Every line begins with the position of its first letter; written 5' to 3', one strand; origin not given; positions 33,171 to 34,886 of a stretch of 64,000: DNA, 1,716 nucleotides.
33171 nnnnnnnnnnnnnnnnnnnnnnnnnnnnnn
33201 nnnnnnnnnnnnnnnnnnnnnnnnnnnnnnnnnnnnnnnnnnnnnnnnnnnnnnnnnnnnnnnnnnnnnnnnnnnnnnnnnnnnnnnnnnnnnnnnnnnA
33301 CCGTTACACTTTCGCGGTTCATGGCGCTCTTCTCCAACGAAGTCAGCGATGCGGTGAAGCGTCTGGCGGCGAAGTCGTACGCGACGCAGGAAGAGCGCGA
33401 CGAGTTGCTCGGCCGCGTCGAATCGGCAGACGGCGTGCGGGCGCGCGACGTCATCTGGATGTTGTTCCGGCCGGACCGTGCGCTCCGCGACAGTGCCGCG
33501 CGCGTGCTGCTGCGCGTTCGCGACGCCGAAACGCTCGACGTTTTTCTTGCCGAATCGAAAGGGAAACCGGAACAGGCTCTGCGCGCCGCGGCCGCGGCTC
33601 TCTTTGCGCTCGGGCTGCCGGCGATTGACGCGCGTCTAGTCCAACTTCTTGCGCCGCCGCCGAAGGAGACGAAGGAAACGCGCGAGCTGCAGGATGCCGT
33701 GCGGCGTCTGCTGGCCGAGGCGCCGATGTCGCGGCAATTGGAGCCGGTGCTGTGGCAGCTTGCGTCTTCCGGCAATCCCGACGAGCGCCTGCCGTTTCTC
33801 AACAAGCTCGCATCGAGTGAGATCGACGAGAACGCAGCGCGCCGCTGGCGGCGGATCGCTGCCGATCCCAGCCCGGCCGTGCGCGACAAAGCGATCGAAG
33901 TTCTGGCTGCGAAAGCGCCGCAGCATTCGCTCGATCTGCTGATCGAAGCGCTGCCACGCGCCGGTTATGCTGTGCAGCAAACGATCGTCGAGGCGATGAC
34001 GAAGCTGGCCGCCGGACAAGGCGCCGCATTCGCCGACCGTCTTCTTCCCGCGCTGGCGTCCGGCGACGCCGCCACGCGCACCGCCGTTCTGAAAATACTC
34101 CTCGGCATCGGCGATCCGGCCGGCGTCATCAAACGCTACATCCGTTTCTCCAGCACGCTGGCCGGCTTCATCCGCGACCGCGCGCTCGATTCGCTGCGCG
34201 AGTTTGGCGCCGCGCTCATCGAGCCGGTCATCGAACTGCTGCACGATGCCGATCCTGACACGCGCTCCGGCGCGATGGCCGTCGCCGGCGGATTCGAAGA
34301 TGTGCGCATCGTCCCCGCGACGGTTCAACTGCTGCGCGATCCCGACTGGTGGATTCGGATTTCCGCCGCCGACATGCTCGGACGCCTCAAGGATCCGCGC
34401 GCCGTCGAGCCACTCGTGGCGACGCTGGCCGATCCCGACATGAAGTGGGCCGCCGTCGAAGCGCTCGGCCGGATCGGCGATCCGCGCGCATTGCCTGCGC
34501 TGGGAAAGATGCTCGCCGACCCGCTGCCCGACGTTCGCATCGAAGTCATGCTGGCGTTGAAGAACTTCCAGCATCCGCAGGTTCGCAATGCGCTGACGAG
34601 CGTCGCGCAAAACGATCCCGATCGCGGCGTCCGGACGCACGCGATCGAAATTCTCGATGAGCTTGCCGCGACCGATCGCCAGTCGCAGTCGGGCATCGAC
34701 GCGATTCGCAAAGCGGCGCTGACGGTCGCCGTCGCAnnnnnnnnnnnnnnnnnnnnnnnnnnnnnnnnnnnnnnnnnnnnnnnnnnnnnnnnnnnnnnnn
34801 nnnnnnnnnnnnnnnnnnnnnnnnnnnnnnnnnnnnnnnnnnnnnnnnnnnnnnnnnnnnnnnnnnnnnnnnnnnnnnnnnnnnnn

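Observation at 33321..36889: HEAT-repeat::PilT fusion with a degenerate His box, translationally coupled to a canonical PilT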

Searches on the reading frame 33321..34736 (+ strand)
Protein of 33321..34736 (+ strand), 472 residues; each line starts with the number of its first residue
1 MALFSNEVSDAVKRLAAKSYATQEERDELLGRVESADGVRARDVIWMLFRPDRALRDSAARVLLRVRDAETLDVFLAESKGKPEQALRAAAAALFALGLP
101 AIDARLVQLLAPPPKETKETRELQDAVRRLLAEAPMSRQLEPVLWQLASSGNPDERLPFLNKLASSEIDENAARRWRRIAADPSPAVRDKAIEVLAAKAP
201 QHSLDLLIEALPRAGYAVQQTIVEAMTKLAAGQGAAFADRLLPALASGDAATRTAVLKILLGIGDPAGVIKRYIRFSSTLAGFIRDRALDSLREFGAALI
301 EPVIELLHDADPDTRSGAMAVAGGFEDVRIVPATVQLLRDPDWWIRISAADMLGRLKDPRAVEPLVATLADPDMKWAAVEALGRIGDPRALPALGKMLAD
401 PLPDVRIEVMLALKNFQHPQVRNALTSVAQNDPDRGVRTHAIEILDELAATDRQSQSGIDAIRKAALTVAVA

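Call 31: find_related_loci(query=A2, collection=genome_contigs, flank=10000)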
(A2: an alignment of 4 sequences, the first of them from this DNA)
Query A2 (472 aa) in genome_contigs; peptide patterns used: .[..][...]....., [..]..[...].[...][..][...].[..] (x = any residue, [..] = any of these).
361 stretches matched a pattern; 114 encode a relative of the query (tblastn E <= 1e-3); the best 80 are kept; 80 distinct loci.
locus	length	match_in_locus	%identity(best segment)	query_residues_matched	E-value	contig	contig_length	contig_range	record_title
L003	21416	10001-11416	96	1-472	0e+0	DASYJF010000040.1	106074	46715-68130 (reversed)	MAG TPA_asm: Thermoanaerobaculia bacterium isolate SMAG_U4288 k141_2384317, whole genome shotgun sequence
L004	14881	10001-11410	96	1-470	0e+0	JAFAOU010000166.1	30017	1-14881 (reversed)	MAG: Acidobacteriota bacterium isolate CP_BM_ER_20 BM_ER_k147_5491548, whole genome shotgun sequence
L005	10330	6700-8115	96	1-472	0e+0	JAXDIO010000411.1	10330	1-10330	MAG: Thermoanaerobaculia bacterium isolate BP_55 scaffold_3280648, whole genome shotgun sequence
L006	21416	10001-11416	84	1-472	0e+0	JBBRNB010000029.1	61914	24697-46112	MAG: Thermoanaerobaculia bacterium isolate La1_metabat2.109 LA1C_B2.109_k141_498698L_61914_cov_119.0257, whole genome sh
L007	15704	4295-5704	82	1-470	0e+0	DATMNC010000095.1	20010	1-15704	MAG TPA_asm: Thermoanaerobaculia bacterium isolate SMAG_U12840 k141_4130036, whole genome shotgun sequence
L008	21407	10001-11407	84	1-470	0e+0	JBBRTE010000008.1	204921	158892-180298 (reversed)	MAG: Thermoanaerobaculia bacterium isolate La2_metabat2.187 La2_metabat2.187_K_347650L204921_cov_21.0172, whole genome s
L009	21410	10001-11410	80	1-470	0e+0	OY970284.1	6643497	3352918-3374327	MAG: Thermoanaerobaculia bacterium isolate MFD05513.bin.1.42 genome assembly, chromosome: 1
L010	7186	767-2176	79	1-470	0e+0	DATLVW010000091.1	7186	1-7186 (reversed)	MAG TPA_asm: Thermoanaerobaculia bacterium isolate SMAG_U13202 k141_129390, whole genome shotgun sequence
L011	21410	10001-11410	78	1-470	0e+0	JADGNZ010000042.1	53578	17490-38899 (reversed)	MAG: Thermoanaerobaculia bacterium isolate Chersky.9_17 contig-100_55, whole genome shotgun sequence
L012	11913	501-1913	79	1-472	0e+0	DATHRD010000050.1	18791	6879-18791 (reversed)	MAG TPA_asm: Thermoanaerobaculia bacterium isolate SMAG_U12756 k141_2371806, whole genome shotgun sequence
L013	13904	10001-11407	64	1-469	0e+0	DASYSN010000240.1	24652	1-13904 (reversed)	MAG TPA_asm: Thermoanaerobaculia bacterium isolate SMAG_U4539 k141_1312920, whole genome shotgun sequence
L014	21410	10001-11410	63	1-470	0e+0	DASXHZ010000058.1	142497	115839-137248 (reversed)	MAG TPA_asm: Thermoanaerobaculia bacterium isolate SMAG_U5208 k141_43087, whole genome shotgun sequence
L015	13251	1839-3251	62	1-472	0e+0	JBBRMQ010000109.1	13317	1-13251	MAG: Thermoanaerobaculia bacterium isolate La1_metabat2.060 LA1C_B2.060_k141_630130L_13317_cov_144.0000, whole genome sh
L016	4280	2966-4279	64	1-438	0e+0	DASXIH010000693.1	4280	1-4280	MAG TPA_asm: Thermoanaerobaculia bacterium isolate SMAG_U5216 k141_1544336, whole genome shotgun sequence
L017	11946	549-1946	61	1-467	0e+0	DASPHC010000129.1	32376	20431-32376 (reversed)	MAG TPA_asm: Thermoanaerobaculia bacterium isolate SMAG_U11946 k141_2384264, whole genome shotgun sequence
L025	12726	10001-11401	58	1-467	1e-169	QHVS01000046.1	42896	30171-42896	MAG: Acidobacteria bacterium isolate gp7 AA9 14_1009_16_30cm_scaffold_896_e_808_curated, whole genome shotgun sequence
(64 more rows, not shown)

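Call 57: search_protein_families(library=pfam, proteins=[L025:8685-9890:-, L025:7059-8678:-, L025:6062-6958:-, L025:5490-6080:-, L025:4900-5490:-, L025:4337-4900:-, L025:1759-4227:-, L014:6661-9057:+, L014:9073-9534:+, L014:9546-9911:+], max_evalue=0.001)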
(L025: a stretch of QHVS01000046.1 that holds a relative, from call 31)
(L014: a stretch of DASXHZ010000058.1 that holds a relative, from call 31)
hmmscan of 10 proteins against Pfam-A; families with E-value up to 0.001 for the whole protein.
L025:8685-9890:- (402 aa): 1 family
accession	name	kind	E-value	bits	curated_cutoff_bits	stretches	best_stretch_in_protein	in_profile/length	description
PF00482.28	T2SSF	-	1.1e-53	180.9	25.2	2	270-392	1-125/125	Type II secretion system (T2SS), protein F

L025:7059-8678:- (540 aa): 5 families
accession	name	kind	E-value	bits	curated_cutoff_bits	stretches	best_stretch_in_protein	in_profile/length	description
PF00437.27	T2SSE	-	7.1e-130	433.4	24.9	1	145-534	2-369/370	Type II/IV secretion system protein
PF05157.20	MshEN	-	4.2e-17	62.3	23.1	1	28-114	1-88/90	MshEN domain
PF25199.1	nSTAND_NTPase5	-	4.8e-05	23.6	34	1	288-333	38-84/145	Novel STAND NTPase 5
PF13401.12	AAA_22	-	0.00057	20.7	27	0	291-334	5-48/130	AAA domain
PF13191.12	AAA_16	-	0.00066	20.6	32.6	0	289-385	23-110/167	AAA ATPase domain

L025:6062-6958:- (299 aa): 0 families

L025:5490-6080:- (197 aa): 0 families

L025:4900-5490:- (197 aa): 0 families

L025:4337-4900:- (188 aa): 0 families

L025:1759-4227:- (823 aa): 7 families
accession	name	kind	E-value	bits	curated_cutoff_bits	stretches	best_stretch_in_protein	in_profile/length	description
PF00263.26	Secretin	-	2.3e-40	138.4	27.5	1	387-559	1-169/169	Bacterial type II and III secretion system protein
PF03958.22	Secretin_N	-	2.4e-08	34.5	28.2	1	254-312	2-68/69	Bacterial type II/III secretion system short domain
PF07719.23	TPR_2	-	5.4e-07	29.7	27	1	25-54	5-34/34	Tetratricopeptide repeat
PF00515.34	TPR_1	-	1.8e-06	27.9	27.8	1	25-54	5-34/34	Tetratricopeptide repeat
PF13414.12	TPR_11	-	6.4e-05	23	26.8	1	34-61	7-34/42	TPR repeat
PF16344.10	FecR_C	-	0.00016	22.1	24.4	1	173-237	5-70/70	FecR, C-terminal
PF13428.12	TPR_14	-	0.00072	20.4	23.5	0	25-62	5-42/44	Tetratricopeptide repeat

L014:6661-9057:+ (799 aa): 3 families
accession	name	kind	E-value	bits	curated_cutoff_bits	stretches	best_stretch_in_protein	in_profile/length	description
PF07995.17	GSDH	-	2.1e-14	54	25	1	605-722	167-276/332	Glucose / Sorbosone dehydrogenase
PF22807.2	TrAA12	-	1.5e-05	24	30.9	0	687-752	271-330/463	TrAA12-like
PF03901.23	Glyco_transf_22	-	8.7e-05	22.3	23.8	0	332-403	266-341/414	Alg9-like mannosyltransferase family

L014:9073-9534:+ (154 aa): 0 families

L014:9546-9911:+ (122 aa): 0 families
